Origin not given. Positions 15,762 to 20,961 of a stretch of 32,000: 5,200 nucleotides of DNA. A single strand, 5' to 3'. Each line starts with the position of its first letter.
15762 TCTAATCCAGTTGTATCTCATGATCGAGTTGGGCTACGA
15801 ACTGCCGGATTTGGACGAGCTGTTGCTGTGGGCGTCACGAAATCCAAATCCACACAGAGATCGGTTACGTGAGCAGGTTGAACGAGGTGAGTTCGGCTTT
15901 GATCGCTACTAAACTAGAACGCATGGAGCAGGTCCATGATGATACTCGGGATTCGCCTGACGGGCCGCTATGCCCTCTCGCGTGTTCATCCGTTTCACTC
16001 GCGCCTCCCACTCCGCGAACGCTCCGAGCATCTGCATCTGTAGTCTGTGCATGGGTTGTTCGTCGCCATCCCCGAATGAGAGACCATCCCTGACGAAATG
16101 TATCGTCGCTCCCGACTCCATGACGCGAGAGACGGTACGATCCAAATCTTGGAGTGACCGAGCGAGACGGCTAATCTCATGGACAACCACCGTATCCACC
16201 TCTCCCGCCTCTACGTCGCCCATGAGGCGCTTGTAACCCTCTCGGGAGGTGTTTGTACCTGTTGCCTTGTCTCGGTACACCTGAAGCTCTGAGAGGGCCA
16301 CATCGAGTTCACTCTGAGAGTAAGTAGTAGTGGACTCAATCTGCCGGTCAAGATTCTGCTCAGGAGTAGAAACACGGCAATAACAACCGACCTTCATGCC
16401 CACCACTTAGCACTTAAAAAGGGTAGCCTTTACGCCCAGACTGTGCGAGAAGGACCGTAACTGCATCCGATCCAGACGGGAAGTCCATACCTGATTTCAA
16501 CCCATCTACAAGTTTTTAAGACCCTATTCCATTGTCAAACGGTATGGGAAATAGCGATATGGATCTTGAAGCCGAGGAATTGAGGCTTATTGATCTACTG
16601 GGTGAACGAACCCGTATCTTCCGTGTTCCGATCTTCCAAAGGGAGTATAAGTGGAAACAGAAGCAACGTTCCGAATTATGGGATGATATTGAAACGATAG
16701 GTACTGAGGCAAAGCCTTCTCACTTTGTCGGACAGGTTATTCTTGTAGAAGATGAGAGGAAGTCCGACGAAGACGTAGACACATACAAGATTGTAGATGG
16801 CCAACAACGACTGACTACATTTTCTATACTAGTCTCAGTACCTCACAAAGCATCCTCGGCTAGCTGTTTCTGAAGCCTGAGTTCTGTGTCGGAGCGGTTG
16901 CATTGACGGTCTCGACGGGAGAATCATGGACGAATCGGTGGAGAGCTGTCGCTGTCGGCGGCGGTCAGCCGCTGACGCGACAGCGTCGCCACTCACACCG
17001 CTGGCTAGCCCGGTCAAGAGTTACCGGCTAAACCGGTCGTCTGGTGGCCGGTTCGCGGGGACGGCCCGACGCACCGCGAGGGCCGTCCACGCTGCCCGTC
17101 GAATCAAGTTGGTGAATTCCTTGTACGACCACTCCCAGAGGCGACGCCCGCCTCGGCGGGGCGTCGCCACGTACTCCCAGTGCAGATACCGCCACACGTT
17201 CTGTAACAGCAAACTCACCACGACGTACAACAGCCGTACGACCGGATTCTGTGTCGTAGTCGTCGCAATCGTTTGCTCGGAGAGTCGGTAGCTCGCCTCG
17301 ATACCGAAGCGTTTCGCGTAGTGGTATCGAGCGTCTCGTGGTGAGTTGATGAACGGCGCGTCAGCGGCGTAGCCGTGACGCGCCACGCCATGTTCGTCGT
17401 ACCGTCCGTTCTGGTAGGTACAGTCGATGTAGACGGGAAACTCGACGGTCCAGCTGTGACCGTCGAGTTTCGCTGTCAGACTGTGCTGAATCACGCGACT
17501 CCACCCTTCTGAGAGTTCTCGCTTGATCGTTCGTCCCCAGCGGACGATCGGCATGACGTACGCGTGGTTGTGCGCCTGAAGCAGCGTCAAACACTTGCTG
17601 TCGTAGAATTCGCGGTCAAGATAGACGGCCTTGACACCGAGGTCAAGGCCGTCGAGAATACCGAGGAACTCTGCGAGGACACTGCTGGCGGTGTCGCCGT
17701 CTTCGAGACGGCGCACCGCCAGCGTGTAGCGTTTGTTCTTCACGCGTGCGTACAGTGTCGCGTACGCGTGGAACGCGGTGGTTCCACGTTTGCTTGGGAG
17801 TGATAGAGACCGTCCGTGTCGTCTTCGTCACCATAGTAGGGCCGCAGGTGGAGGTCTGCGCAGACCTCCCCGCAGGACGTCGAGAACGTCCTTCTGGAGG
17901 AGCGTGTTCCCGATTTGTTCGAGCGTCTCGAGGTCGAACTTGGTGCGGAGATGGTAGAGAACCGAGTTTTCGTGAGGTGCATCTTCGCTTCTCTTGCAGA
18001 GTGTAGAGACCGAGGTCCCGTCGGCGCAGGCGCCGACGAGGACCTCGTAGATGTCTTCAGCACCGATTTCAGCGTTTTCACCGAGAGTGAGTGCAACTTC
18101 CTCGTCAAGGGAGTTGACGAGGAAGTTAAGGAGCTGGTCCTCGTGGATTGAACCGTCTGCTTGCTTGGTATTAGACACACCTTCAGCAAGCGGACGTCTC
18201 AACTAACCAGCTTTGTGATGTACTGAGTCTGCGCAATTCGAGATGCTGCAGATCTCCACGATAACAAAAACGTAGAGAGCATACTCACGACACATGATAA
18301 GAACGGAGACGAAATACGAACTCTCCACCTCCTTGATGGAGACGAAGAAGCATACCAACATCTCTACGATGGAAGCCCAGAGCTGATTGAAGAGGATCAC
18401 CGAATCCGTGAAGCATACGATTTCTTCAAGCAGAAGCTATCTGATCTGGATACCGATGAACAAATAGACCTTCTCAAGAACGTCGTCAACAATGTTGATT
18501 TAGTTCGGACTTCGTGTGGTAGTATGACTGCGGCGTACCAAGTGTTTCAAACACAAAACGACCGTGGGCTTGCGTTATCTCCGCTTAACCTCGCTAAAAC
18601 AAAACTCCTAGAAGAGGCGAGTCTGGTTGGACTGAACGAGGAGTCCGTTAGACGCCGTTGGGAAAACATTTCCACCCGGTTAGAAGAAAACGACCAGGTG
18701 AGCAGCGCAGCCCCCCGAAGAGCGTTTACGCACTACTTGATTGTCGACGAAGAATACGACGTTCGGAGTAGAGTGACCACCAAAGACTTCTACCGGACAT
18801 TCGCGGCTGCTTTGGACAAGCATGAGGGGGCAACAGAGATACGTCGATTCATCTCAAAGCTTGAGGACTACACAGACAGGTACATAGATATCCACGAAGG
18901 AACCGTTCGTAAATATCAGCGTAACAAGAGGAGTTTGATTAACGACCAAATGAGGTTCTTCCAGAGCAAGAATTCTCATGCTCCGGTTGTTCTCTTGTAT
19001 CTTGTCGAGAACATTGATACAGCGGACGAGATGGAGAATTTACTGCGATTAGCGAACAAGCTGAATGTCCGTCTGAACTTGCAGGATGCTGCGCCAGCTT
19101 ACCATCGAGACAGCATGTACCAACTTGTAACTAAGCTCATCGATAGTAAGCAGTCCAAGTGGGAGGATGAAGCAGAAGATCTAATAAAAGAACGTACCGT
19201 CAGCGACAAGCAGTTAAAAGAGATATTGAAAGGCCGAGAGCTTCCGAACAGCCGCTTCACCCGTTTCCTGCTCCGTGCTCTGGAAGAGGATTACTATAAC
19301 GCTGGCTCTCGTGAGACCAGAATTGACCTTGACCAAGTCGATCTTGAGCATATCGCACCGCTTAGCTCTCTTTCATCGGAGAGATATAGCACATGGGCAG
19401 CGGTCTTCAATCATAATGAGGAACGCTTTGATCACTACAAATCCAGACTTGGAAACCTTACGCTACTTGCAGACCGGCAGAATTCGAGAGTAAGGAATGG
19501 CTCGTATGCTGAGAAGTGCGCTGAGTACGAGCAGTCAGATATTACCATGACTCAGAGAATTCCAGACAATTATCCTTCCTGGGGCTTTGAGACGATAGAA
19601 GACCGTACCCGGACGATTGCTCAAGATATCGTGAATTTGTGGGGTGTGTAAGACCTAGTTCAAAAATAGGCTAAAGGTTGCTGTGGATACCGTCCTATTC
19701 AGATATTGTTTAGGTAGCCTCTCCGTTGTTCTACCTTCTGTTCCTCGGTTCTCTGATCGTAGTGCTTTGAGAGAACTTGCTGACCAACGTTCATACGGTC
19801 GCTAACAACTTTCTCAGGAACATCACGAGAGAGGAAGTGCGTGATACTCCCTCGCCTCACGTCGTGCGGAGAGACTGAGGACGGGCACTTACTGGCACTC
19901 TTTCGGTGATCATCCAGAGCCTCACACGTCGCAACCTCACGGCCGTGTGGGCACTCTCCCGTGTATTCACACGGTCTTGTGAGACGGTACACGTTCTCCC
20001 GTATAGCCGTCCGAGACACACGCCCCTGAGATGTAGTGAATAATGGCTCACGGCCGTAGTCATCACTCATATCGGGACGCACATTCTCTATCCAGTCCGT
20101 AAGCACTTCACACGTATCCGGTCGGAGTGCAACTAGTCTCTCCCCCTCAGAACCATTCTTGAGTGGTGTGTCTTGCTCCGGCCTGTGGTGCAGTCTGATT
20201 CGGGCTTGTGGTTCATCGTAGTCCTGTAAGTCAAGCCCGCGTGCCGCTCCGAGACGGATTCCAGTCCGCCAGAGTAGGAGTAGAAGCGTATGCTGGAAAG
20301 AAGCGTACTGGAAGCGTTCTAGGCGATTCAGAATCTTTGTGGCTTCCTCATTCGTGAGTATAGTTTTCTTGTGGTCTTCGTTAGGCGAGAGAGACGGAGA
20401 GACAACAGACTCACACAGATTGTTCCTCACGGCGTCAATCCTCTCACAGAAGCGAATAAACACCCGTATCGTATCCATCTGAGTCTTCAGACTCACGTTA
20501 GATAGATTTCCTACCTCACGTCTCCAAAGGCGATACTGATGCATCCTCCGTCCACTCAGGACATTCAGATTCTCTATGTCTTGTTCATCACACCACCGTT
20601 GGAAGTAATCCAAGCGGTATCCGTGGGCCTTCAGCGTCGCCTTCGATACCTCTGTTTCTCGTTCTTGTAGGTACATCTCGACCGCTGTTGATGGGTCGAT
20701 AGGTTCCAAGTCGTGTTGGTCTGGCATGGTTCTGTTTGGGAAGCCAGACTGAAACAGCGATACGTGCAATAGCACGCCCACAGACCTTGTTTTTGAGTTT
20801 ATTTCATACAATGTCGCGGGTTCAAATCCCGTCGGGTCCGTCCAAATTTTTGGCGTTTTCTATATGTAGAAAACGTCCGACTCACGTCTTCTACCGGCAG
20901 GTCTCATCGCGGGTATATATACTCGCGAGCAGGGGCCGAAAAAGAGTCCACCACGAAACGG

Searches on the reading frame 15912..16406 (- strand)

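Call 88: search_protein_families(library=pfam, proteins=[window:15912-16406:-], max_evalue=0.01)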
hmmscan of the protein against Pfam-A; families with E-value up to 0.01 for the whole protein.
window:15912-16406:- (165 aa): 2 families
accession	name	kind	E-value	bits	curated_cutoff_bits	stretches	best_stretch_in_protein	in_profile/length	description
PF00239.26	Resolvase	-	1e-34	120.1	23.3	1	8-152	3-142/145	Resolvase, N terminal domain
PF04708.17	Pox_F16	-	0.0012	18.8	30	1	61-121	53-111/215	Poxvirus F16 protein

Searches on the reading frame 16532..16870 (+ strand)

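Call 88: search_protein_families(library=pfam, proteins=[window:16532-16870:+], max_evalue=0.01)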
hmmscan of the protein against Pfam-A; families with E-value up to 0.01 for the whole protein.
window:16532-16870:+ (113 aa): 1 family
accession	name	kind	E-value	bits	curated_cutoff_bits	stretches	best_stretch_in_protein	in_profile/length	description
PF03235.19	GmrSD_N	-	2.3e-24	87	33.2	1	21-103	3-77/199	GmrSD restriction endonuclease, N-terminal domain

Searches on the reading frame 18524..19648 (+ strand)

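Call 9: search_protein_families(library=pfam, proteins=[window:18524-19648:+], max_evalue=0.1)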
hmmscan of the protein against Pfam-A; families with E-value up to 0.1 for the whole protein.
window:18524-19648:+ (375 aa): 1 family
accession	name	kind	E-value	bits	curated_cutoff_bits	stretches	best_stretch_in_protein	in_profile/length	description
PF07510.16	GmrSD_C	-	7.3e-20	71.7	23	1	229-367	5-137/138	GmrSD restriction endonucleases, C-terminal domain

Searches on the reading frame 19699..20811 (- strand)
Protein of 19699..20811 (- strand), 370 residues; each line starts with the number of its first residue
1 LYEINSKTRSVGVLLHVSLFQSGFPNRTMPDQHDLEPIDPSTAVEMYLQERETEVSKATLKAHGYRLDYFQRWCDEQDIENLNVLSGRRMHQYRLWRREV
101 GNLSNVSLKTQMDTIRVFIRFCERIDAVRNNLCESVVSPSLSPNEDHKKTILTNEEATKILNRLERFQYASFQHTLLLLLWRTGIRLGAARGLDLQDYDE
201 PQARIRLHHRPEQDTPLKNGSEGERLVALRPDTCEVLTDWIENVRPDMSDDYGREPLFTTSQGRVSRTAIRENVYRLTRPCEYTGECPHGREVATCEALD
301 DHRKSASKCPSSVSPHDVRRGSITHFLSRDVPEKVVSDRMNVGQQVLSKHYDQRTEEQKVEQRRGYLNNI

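Call 9: search_protein_families(library=pfam, proteins=[window:19699-20811:-], max_evalue=0.1)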
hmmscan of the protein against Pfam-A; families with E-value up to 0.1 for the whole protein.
window:19699-20811:- (370 aa): 3 families
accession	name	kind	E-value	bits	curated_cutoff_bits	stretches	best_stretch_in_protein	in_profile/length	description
PF00589.27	Phage_integrase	-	2.8e-09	37.4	27.1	1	152-341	3-155/172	Phage integrase family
PF02899.23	Phage_int_SAM_1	-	6.1e-06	26.9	22.3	1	51-122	10-79/83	Phage integrase, N-terminal SAM-like domain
PF13102.12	Phage_int_SAM_5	-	0.0056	17.5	22.3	1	45-132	7-92/98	Phage integrase SAM-like domain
